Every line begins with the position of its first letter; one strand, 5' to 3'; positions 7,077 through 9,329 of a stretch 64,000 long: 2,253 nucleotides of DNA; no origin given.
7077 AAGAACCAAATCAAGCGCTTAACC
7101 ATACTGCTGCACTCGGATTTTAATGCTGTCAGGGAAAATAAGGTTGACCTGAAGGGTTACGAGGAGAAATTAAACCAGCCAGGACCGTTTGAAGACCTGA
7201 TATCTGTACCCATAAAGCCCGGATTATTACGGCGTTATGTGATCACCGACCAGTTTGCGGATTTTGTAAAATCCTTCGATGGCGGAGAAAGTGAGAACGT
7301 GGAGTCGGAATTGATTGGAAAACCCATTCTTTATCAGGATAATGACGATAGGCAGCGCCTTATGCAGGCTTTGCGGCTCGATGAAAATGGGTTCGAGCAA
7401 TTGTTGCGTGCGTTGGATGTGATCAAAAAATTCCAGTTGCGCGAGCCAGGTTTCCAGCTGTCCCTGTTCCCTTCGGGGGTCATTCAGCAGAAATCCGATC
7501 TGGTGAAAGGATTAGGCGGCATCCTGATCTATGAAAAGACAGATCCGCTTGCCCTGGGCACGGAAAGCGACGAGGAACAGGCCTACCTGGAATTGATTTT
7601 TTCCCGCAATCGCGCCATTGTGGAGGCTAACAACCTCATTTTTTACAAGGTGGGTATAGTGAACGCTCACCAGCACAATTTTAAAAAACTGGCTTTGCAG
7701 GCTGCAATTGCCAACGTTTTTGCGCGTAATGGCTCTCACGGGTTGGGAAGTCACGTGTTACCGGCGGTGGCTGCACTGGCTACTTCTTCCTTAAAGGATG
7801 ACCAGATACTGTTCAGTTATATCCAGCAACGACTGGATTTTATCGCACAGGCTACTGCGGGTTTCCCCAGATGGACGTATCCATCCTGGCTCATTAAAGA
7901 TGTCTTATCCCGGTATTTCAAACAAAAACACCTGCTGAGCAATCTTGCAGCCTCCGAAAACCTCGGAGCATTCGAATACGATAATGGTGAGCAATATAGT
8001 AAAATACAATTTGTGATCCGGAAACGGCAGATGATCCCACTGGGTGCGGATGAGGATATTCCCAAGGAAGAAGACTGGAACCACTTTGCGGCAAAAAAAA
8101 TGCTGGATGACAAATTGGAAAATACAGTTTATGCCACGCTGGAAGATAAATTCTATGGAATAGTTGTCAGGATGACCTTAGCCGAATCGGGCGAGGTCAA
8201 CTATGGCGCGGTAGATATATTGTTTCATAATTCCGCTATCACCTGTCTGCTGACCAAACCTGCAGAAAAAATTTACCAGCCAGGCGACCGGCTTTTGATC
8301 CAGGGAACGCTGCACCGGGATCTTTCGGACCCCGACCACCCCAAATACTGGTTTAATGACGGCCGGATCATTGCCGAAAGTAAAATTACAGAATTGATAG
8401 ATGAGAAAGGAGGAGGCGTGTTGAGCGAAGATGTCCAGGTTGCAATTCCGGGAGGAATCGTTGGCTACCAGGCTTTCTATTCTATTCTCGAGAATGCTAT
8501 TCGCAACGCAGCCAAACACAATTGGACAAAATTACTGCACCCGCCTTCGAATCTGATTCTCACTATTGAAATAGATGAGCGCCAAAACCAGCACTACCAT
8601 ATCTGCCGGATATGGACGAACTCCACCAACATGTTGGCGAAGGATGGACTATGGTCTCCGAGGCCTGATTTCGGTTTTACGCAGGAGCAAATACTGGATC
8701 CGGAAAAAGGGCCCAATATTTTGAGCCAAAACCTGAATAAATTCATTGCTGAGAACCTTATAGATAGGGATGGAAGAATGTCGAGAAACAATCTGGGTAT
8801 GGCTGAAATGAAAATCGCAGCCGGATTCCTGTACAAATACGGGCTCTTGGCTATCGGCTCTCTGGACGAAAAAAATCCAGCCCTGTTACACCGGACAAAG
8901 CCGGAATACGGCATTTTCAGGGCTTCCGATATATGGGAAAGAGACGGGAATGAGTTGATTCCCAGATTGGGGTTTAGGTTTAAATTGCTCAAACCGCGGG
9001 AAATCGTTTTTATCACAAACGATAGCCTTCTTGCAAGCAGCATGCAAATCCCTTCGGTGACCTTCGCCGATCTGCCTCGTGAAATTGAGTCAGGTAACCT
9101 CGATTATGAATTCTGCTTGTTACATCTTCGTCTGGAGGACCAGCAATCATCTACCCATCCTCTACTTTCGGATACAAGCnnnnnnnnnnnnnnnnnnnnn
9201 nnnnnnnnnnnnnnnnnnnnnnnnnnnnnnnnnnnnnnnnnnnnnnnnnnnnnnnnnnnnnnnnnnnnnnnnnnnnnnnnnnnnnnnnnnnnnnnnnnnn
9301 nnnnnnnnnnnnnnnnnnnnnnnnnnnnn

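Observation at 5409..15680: AT-rich 10-kb four-gene operon (kinase-like giant + small protein + receiver-like protein + polytopic membrane protein): candidate undescribed signalling/defence module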

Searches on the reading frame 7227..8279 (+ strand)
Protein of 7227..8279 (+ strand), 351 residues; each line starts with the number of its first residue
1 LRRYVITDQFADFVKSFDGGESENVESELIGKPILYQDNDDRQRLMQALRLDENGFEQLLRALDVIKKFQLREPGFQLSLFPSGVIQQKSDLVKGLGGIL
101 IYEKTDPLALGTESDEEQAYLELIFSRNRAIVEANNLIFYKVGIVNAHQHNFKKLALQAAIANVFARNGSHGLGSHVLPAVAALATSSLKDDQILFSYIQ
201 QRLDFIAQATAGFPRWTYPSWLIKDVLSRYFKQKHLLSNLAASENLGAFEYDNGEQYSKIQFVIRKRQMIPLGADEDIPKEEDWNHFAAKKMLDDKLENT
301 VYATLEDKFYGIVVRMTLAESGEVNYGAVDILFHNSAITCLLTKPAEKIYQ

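Call 24: search_protein_families(library=pfam, max_evalue=10, proteins=[window:7227-8279:+])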
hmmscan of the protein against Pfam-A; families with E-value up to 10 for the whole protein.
window:7227-8279:+ (351 aa): 1 family
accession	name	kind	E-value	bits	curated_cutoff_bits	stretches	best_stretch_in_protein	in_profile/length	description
PF07134.16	AcMNPV_Orf18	-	0.076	12.6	25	1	289-344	17-67/327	Autographa californica nuclear polyhedrosis virus (AcMNPV), Orf18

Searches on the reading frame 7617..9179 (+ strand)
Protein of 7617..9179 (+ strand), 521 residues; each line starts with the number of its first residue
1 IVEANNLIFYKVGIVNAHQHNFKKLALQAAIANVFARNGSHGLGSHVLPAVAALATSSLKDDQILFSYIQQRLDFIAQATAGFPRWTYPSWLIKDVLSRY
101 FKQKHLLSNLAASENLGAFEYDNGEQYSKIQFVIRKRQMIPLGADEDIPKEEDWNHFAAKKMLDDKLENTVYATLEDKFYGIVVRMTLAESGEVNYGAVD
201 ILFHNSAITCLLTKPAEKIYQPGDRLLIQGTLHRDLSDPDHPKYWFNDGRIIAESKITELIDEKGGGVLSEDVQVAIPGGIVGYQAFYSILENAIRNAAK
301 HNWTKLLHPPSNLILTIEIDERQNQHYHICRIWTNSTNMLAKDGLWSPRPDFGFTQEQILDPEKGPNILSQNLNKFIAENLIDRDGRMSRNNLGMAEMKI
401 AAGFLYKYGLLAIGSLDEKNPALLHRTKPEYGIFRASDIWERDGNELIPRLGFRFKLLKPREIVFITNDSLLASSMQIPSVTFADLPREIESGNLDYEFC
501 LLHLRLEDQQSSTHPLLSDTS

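Call 91: predict_structure(alignment_id=A7)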
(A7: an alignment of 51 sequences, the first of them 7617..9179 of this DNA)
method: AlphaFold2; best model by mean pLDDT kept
length: 521 residues; sequences in the alignment: 51
mean_pLDDT: 81.8   pTM: 0.84
mean pLDDT of the five models: 81.8, 81.8, 81.2, 80.7, 79.6
residues with pLDDT >= 90: 232; 70-90: 184; 50-70: 55; < 50: 50
segments of 3 or more residues with pLDDT < 50: 155-162, 164-174, 345-354, 359-366, 509-514, 519-521
pLDDT, mean of each block of 10 residues (from residue 1): 63 76 94 95 91 85 95 96 93 96 93 91 91 92 65 49 45 59 75 74 67 83 83 80 80 86 87 96 97 96 91 97 91 92 53 47 60 93 94 96 96 91 87 92 82 96 84 73 69 81 69 47 38
secondary structure, 60 per line:
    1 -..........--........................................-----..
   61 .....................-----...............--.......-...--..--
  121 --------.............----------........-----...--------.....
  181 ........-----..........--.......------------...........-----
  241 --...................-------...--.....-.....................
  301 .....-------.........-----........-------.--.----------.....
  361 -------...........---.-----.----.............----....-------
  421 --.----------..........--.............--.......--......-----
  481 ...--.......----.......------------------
elements in order: H2-11 H14-53 H59-81 E87-91 H92-101 H104-110 E129-141 H152-159 E176-188 E194-203 E206-212 E225-235 E243-261 E274-278 H280-305 E313-321 E327-334 H356-360 H368-378 H393-405 H410-413 E434-443 E446-458 E461-467 H470-475 E481-483 H486-492 E497-503

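Call 94: fold_search(model_id=the predicted structure, library=pdb)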
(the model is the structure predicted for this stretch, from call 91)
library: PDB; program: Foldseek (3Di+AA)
matches with E <= 10: 551; with E <= 0.001: 0
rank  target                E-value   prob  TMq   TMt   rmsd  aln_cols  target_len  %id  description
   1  4u7o_A                1.3e-03  0.99  0.15  0.31   7.9       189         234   14  Active histidine kinase bound with ATP (released 2015-09-02)
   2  3kfu_A                2.2e-03  0.85  0.13  0.17  15.7       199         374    9  Crystal structure of the transamidosome (released 2010-08-25)
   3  5zh3_A                2.2e-03  0.28  0.12  0.14  24.4       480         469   11  CRYSTAL STRUCTURE OF PfKRS WITH INHIBITOR CLADO-6 (released 2018-06-27)
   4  8vc9_F                3.8e-03  0.96  0.17  0.22   7.1       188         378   13  Hybrid response regulator LvrB from Leptospira / phosphorylated REC form (released 2024-12-18)
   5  3kfu_C                3.8e-03  0.80  0.13  0.17  15.6       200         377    9  Crystal structure of the transamidosome (released 2010-08-25)
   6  5c93_B                4.2e-03  0.97  0.16  0.33   8.2       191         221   12  Histidine kinase with ATP (released 2016-07-27)
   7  6m0t_C                4.2e-03  0.30  0.13  0.14  24.2       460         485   11  Crystal Structure of Lysyl-tRNA Synthetase from Plasmodium falciparum complexed with L-lysine and Cladosporin derivati (released 2021-04-21)
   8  4u7o_B                4.5e-03  0.99  0.16  0.34   8.7       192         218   14  Active histidine kinase bound with ATP (released 2015-09-02)
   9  4zki_B                4.5e-03  0.96  0.15  0.33   7.8       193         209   12  The crystal structure of Histidine Kinase YycG with ADP (released 2016-05-04)
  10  8vc9_D                5.3e-03  0.93  0.17  0.22   6.5       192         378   14  Hybrid response regulator LvrB from Leptospira / phosphorylated REC form (released 2024-12-18)
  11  4zki_A                5.9e-03  0.99  0.16  0.33   7.2       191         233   13  The crystal structure of Histidine Kinase YycG with ADP (released 2016-05-04)
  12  3a0t                  6.3e-03  0.98  0.17  0.46   6.0       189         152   10  Catalytic domain of histidine kinase ThkA (TM1359) in complex with ADP and Mg ion (trigonal) (released 2009-10-20)
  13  1n9w_B                6.6e-03  0.75  0.12  0.17  16.9       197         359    8  Crystal structure of the non-discriminating and archaeal-type aspartyl-tRNA synthetase from Thermus thermophilus (released 2003-04-08)
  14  1i59_B                7.0e-03  0.72  0.15  0.33   8.9       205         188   14  STRUCTURE OF THE HISTIDINE KINASE CHEA ATP-BINDING DOMAIN IN COMPLEX WITH ADPNP AND MAGENSIUM (released 2001-08-26)
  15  7zp0_A                7.4e-03  0.96  0.15  0.33   7.8       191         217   12  Crystal structure of CusS histidine kinase catalytic core from Escherichia coli (released 2022-08-31)
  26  1i5a_B                9.4e-03  0.35  0.12  0.27  11.2       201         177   12  STRUCTURE OF CHEA DOMAIN P4 IN COMPLEX WITH ADPCP AND MANGANESE (released 2001-08-26)
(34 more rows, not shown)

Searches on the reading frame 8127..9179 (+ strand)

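Call 24: search_protein_families(library=pfam, max_evalue=10, proteins=[window:8127-9179:+])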
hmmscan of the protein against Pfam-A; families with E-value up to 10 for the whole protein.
window:8127-9179:+ (351 aa): 1 family
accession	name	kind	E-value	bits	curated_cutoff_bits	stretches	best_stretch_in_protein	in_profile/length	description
PF23343.2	REP_ORF2-G2P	-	0.1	13.3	27.8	1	132-173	33-69/99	Replication-associated protein ORF2/G2P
